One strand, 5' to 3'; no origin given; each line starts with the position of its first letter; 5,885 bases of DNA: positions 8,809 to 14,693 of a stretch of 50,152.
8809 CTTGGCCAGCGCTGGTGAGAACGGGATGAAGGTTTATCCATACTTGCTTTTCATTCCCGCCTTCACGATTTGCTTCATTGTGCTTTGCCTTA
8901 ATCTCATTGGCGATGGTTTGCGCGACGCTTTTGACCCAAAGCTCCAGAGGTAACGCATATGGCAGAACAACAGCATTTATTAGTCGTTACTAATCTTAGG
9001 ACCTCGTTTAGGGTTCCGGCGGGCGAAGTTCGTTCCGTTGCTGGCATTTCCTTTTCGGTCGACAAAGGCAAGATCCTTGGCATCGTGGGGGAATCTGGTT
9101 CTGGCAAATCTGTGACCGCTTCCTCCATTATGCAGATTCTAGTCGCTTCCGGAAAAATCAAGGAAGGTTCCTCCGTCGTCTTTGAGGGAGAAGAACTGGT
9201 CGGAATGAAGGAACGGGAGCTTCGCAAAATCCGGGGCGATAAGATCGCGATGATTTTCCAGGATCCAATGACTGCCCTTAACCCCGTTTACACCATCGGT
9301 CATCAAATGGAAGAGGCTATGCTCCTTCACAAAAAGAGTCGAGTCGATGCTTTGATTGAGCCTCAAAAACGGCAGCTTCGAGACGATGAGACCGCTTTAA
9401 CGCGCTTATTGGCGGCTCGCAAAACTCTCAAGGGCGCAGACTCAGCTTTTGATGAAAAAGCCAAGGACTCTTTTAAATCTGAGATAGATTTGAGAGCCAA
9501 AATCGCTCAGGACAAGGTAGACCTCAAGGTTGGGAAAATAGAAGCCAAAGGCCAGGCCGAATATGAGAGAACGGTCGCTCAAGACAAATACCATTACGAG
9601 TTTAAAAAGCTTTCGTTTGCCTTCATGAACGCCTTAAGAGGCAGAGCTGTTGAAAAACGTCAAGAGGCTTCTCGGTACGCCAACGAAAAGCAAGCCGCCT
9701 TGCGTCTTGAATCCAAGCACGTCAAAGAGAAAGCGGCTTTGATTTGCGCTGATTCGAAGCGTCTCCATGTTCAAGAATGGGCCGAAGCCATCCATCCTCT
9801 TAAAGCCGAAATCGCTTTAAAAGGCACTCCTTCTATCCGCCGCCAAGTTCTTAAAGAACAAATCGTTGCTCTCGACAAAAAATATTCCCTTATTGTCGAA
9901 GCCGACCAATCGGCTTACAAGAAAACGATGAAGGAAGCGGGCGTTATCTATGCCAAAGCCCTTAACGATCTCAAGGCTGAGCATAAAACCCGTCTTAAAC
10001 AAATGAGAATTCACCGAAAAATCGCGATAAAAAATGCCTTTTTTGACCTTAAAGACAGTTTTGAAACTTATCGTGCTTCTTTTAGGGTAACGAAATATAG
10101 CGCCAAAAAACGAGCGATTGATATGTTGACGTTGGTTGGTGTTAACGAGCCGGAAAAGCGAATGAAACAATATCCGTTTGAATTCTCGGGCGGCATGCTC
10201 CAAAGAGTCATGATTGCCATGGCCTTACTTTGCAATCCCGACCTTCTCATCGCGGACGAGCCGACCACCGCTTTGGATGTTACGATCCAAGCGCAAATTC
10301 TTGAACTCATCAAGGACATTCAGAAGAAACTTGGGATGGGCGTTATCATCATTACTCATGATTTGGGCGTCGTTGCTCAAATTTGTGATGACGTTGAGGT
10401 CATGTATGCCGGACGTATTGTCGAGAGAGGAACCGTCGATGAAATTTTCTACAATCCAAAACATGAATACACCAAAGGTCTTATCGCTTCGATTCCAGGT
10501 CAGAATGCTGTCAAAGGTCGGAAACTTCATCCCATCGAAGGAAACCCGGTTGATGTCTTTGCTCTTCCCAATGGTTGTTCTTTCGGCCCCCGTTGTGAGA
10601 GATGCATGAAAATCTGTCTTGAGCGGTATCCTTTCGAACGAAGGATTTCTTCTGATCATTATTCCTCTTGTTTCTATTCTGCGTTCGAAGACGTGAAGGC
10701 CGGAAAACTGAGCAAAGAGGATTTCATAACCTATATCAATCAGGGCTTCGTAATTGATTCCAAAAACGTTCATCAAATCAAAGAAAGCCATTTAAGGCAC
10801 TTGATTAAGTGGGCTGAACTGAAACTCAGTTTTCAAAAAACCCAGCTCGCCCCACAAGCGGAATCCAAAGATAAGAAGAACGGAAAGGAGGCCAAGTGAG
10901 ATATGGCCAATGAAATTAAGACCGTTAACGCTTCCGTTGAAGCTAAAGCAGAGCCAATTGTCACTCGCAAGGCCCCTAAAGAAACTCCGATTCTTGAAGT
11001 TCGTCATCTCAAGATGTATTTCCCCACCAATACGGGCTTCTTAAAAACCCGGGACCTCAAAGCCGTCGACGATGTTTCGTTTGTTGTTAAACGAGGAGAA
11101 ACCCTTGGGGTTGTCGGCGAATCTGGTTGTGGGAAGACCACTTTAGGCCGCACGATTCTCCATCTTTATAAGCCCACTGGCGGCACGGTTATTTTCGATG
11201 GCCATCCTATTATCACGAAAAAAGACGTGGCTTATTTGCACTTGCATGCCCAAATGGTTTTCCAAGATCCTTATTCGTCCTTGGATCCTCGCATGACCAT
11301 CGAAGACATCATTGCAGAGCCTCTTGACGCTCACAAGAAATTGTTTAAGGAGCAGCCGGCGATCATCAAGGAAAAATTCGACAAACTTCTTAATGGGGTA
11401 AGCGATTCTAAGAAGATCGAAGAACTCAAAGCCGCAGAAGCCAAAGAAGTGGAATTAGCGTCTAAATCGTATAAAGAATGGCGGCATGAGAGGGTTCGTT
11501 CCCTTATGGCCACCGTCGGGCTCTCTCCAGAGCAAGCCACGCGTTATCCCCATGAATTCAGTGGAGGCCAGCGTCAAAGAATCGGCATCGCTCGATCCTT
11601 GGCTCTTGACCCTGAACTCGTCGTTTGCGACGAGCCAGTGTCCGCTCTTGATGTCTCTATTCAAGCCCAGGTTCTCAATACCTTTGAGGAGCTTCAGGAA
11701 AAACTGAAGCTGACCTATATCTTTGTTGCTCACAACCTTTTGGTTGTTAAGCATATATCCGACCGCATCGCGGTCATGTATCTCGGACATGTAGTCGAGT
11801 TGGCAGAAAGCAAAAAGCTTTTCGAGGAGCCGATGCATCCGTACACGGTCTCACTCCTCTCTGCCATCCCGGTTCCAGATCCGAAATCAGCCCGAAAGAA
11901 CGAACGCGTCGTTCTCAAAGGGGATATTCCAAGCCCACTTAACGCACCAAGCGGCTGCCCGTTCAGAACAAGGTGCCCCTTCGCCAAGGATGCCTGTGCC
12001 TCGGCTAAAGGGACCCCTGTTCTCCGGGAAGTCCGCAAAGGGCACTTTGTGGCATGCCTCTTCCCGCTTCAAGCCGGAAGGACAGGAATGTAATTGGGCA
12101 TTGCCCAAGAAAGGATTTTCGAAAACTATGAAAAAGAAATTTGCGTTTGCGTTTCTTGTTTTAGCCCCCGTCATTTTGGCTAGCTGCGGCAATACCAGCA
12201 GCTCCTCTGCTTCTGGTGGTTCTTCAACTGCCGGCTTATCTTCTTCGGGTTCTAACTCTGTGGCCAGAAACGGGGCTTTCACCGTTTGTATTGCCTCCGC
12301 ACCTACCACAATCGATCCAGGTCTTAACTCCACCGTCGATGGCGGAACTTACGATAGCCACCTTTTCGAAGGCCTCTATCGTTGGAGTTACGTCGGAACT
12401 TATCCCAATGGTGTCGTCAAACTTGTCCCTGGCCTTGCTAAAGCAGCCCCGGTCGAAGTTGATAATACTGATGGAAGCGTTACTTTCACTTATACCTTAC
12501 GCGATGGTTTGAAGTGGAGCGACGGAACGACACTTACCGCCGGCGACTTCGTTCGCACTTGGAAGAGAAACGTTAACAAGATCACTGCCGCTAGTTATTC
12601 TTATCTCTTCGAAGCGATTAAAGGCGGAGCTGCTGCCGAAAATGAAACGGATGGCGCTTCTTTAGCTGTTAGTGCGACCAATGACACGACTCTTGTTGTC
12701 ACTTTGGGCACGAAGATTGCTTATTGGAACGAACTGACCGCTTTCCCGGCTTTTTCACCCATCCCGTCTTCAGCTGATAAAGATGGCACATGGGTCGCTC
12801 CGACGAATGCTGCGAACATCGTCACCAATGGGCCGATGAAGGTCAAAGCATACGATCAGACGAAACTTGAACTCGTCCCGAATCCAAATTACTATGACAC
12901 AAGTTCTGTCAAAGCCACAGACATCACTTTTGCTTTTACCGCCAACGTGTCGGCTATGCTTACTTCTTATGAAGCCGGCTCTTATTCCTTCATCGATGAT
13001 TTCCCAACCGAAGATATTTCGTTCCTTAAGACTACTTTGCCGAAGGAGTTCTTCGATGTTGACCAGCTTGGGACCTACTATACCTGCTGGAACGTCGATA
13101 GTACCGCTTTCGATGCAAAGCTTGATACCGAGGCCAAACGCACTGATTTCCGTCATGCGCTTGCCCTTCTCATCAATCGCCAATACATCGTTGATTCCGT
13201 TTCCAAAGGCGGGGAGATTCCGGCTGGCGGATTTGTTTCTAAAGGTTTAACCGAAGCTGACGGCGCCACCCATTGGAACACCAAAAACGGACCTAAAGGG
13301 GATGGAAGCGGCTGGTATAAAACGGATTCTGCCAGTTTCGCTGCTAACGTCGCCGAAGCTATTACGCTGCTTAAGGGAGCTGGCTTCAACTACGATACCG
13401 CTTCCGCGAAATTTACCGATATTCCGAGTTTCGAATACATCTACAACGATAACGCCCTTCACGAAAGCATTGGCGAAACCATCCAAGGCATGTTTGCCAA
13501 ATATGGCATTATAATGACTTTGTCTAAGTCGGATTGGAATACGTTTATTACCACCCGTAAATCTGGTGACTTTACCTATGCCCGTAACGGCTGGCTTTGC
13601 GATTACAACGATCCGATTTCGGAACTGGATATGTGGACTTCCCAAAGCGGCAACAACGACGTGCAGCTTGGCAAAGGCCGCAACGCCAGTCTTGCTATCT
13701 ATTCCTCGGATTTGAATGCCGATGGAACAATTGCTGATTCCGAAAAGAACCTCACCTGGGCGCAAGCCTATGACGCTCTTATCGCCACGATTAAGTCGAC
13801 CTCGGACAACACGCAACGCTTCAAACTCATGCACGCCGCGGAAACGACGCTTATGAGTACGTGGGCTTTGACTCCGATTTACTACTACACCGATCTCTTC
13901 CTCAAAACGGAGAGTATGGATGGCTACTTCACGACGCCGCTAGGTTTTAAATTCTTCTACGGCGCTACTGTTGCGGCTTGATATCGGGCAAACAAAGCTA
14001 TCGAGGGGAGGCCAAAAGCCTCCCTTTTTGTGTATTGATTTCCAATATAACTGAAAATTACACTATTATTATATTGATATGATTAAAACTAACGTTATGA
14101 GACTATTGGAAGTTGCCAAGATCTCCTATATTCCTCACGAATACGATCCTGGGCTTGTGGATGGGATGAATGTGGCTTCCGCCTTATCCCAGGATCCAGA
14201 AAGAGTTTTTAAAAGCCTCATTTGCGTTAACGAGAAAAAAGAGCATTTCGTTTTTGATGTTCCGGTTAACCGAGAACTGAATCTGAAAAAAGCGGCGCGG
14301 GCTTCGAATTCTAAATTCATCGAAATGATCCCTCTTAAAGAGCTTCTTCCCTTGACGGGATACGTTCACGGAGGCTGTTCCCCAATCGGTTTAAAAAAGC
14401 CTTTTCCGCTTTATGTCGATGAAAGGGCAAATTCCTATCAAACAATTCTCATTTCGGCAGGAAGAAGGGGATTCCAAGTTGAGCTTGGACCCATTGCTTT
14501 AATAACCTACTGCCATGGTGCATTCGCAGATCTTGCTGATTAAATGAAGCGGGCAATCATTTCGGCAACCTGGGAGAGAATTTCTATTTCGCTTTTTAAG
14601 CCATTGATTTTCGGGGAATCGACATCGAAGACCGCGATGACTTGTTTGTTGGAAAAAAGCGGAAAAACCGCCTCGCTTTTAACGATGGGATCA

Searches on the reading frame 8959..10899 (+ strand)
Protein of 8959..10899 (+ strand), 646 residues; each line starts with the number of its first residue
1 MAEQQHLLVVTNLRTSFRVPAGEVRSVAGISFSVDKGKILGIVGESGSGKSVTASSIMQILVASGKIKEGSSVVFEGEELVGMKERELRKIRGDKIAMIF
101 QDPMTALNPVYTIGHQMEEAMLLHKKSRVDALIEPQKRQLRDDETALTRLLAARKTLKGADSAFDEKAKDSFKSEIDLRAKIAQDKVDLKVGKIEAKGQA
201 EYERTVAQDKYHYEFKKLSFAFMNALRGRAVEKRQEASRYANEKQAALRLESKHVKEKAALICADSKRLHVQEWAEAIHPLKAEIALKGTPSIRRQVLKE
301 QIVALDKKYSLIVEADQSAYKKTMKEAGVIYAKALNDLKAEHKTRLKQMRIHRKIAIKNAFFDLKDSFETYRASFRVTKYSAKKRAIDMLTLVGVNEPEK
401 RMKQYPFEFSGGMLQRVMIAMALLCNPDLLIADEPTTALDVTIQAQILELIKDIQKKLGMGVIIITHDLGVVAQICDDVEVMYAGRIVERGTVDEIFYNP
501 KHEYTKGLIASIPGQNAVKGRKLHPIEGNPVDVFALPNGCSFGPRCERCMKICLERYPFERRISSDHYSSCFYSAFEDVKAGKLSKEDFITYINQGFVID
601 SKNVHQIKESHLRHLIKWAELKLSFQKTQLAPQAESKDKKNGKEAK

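Call 8: search_protein_families(library=pfam, proteins=[window:8959-10899:+])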
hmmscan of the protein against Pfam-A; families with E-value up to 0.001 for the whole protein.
window:8959-10899:+ (646 aa): 4 families
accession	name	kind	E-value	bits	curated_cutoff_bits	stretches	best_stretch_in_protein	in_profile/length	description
PF00005.33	ABC_tran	-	9.2e-26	91.5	25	2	301-437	53-137/137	ABC transporter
PF08352.17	oligo_HPY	-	7.3e-17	62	27.1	1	488-553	1-65/65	Oligopeptide/dipeptide transporter, C-terminal region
PF13304.12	AAA_21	-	9.3e-08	32.9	27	1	369-472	182-303/304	AAA domain, putative AbiEii toxin, Type IV TA system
PF02463.25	SMC_N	-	7.2e-05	22.7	40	0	38-476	25-206/220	RecF/RecN/SMC N terminal domain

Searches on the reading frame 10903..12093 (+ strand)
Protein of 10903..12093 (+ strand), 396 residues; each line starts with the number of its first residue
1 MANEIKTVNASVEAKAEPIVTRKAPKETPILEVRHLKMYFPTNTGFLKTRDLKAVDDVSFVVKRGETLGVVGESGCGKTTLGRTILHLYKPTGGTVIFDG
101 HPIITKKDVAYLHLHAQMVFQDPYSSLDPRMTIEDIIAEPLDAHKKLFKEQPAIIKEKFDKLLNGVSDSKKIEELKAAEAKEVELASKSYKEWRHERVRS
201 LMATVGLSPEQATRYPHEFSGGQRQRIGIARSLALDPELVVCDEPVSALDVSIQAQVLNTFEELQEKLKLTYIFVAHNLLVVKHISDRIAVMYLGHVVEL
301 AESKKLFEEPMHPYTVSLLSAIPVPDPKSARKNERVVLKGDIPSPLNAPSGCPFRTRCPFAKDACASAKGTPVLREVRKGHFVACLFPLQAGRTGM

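Call 93: search_protein_families(library=pfam, proteins=[window:10903-12093:+], max_evalue=0.001)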
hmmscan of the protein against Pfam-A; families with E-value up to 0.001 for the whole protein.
window:10903-12093:+ (396 aa): 3 families
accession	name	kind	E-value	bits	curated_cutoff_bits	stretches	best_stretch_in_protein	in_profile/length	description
PF00005.33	ABC_tran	-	8.9e-31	107.8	25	1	56-246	2-136/137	ABC transporter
PF08352.17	oligo_HPY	-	7.1e-19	68.4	27.1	1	298-365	1-65/65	Oligopeptide/dipeptide transporter, C-terminal region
PF13304.12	AAA_21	-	3.6e-05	24.4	27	0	210-282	229-303/304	AAA domain, putative AbiEii toxin, Type IV TA system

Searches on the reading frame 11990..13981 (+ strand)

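Call 93: search_protein_families(library=pfam, proteins=[window:11990-13981:+], max_evalue=0.001)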
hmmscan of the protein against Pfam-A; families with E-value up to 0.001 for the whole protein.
window:11990-13981:+ (663 aa): 1 family
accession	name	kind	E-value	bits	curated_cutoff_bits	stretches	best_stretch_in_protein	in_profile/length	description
PF00496.27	SBP_bac_5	-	1.1e-59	202.8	32.4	1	144-556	1-367/368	Bacterial extracellular solute-binding proteins, family 5 Middle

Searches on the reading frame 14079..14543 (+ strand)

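Call 93: search_protein_families(library=pfam, proteins=[window:14079-14543:+], max_evalue=0.001)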
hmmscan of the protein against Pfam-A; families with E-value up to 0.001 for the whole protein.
window:14079-14543:+ (154 aa): 1 family
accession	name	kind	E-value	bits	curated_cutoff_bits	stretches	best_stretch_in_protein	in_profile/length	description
PF04073.20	tRNA_edit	-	4.1e-23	82.2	25.5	1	32-140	10-119/123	Aminoacyl-tRNA editing domain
